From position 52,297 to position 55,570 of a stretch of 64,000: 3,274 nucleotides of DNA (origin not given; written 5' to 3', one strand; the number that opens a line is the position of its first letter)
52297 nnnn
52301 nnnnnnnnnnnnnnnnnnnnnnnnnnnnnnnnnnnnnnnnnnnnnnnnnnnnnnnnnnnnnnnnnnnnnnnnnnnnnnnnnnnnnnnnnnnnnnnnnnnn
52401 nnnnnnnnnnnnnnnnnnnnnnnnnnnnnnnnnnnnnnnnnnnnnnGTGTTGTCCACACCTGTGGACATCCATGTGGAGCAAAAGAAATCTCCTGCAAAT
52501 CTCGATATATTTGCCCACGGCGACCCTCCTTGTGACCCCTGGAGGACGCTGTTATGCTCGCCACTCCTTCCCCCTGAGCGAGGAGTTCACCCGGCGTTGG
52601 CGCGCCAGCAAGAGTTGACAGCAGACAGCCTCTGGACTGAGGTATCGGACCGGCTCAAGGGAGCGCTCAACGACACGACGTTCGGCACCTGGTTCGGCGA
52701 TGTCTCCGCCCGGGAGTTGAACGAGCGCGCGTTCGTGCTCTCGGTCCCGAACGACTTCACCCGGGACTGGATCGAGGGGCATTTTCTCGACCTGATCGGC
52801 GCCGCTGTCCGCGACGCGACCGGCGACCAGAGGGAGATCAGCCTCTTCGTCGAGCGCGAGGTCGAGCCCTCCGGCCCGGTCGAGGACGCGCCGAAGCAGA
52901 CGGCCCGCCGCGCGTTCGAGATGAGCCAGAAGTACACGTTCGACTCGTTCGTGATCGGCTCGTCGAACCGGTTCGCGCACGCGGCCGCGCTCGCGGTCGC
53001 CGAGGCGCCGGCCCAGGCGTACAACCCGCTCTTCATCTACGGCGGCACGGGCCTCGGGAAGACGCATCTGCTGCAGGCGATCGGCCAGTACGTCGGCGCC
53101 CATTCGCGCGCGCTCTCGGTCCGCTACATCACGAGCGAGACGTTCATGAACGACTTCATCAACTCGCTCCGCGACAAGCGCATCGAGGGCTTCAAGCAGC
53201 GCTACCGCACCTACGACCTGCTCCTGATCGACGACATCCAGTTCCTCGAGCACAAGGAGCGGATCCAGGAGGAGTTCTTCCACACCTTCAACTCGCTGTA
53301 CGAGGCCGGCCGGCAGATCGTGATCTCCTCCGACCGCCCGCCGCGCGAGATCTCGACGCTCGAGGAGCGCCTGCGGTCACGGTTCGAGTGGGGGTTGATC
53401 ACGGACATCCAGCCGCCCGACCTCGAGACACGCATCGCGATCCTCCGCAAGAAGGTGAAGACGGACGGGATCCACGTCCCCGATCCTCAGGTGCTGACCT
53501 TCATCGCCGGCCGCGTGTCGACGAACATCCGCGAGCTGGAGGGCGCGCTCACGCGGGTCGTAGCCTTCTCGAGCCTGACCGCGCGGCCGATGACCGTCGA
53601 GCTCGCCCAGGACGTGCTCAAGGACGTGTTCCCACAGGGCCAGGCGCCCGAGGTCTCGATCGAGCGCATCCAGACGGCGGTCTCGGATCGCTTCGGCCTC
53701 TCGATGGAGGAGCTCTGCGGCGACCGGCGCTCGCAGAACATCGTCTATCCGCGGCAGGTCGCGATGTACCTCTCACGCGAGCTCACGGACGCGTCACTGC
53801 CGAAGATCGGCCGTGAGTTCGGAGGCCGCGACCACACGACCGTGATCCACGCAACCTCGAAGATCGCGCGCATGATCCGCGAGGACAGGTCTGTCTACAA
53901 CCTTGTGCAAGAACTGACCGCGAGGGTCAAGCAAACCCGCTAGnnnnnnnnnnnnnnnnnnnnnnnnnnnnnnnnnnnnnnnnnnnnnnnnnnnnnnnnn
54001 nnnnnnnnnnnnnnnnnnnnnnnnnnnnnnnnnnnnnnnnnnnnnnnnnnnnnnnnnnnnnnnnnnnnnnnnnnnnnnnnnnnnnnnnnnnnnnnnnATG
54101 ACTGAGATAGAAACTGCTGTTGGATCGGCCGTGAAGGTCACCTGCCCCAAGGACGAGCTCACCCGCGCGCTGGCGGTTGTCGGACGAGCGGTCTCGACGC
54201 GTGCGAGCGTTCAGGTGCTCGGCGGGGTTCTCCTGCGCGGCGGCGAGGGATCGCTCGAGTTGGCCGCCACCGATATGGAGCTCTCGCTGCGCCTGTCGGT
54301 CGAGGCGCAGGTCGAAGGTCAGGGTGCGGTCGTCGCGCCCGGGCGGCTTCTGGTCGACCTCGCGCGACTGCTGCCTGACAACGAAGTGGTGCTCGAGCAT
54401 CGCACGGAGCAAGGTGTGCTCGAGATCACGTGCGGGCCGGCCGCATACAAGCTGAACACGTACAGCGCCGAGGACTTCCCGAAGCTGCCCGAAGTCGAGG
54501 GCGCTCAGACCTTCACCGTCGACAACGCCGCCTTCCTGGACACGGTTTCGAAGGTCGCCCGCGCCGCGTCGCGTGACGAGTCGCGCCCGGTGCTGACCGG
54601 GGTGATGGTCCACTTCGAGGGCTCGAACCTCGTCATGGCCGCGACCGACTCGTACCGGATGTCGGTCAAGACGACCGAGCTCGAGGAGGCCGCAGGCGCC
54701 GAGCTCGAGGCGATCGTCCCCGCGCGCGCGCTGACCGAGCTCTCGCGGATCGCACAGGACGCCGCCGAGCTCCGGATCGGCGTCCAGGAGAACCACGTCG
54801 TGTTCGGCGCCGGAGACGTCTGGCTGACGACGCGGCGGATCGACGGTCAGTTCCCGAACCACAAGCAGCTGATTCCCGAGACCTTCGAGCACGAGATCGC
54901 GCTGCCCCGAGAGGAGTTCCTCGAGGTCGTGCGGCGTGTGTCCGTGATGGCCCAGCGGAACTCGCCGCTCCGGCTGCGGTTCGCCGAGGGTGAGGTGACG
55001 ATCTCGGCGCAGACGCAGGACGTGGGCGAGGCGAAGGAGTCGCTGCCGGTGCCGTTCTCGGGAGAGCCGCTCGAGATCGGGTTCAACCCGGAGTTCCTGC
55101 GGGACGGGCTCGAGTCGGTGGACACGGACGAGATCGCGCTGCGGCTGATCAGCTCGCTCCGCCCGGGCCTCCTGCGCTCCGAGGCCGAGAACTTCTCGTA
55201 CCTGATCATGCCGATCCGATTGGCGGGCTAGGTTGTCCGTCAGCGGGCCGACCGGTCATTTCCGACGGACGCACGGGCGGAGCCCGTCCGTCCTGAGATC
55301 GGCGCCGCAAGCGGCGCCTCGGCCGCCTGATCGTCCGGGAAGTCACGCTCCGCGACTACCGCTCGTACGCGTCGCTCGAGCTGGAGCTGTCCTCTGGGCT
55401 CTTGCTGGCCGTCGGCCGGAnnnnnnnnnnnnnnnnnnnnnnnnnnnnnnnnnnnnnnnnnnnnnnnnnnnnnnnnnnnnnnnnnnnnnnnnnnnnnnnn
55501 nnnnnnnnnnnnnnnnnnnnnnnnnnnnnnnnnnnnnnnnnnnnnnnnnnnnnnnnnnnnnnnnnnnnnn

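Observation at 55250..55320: Second copy of the two-hairpin repeat occupies the dnaN|recF junction; recF has no canonical start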

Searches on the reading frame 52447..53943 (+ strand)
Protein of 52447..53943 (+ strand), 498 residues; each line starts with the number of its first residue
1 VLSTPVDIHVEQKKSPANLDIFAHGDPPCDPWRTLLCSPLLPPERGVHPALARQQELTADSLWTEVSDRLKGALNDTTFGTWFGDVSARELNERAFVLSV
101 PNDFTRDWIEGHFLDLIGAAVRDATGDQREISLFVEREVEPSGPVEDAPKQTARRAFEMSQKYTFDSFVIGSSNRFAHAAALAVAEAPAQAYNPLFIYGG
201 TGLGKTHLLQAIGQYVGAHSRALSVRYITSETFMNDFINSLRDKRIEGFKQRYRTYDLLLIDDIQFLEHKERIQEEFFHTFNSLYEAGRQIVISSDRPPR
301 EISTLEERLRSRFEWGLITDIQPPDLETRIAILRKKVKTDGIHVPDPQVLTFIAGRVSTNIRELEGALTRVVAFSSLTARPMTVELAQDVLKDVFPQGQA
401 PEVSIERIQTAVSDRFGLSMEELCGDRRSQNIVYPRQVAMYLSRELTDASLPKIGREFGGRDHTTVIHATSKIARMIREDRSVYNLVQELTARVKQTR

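Call 10: search_protein_families(library=pfam, proteins=[window:52447-53943:+])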
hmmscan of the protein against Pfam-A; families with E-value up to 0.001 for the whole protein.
window:52447-53943:+ (498 aa): 6 families
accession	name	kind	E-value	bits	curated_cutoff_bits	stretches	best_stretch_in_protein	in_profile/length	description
PF00308.24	Bac_DnaA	-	5.5e-75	251.4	23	1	160-320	2-162/162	Bacterial DnaA ATPAse domain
PF08299.17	Bac_DnaA_C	-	8.1e-31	106.3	31.5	1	405-473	1-69/69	Bacterial dnaA protein helix-turn-helix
PF11638.13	DnaA_N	-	1e-15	57.6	24.6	1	61-122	2-64/65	DnaA N-terminal domain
PF01695.23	IstB_IS21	-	1.9e-10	41.1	24.1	1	195-298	95-195/238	IstB-like ATP binding protein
PF00004.35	AAA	-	2.3e-05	25.3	21.2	1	196-314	2-124/131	ATPase family associated with various cellular activities (AAA)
PF03969.22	AFG1_ATPase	-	0.00096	18.6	27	0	254-311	283-340/361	AFG1-like ATPase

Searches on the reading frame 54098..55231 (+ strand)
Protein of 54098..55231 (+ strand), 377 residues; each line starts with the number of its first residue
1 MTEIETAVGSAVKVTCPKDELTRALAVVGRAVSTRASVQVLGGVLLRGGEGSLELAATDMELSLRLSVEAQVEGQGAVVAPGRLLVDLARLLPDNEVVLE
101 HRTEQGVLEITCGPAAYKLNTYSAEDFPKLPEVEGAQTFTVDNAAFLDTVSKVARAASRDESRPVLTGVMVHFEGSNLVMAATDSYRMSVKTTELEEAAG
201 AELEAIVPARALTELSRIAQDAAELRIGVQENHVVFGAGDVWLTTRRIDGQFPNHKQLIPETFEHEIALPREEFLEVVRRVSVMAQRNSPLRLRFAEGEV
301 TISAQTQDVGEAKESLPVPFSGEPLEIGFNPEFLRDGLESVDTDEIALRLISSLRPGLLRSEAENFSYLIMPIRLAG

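Call 10: search_protein_families(library=pfam, proteins=[window:54098-55231:+])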
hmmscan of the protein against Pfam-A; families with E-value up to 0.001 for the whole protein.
window:54098-55231:+ (377 aa): 3 families
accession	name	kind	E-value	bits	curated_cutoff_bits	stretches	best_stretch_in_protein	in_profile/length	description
PF02767.21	DNA_pol3_beta_2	-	6.4e-35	120.4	27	2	141-254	2-116/116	DNA polymerase III beta subunit, central domain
PF00712.24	DNA_pol3_beta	-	1.8e-34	118.9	24.4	2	13-131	2-120/120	DNA polymerase III beta subunit, N-terminal domain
PF02768.20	DNA_pol3_beta_3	-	2.1e-29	102.2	27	1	256-374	1-121/121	DNA polymerase III beta subunit, C-terminal domain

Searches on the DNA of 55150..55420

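Call 40: search_rna_families(source=window, start=55150, end=55420, threshold=evalue, max_evalue=10)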
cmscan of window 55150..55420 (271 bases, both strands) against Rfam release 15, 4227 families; matches with E-value up to 10: 4.
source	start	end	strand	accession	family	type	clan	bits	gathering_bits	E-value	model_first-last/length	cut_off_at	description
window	55298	55361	-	RF01763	Guanidine-III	Cis-reg; riboswitch;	-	12.2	36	2.9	1-67/67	no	Guanidine-III riboswitch aptamer (yKKC-III)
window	55267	55331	-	RF02498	Atu_C3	Gene; sRNA;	-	11.2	100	3.6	1-156/156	no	Rhizobiales sRNA Atu_C3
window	55150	55160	-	RF01834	fiv_FSE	Cis-reg; frameshift_element;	-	10.6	53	8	1-11/35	3'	ribosomal frameshift site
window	55238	55259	-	RF01133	sR3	Gene; snRNA; snoRNA; CD-box;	-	8.2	41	8.9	34-55/55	no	Small nucleolar RNA sR3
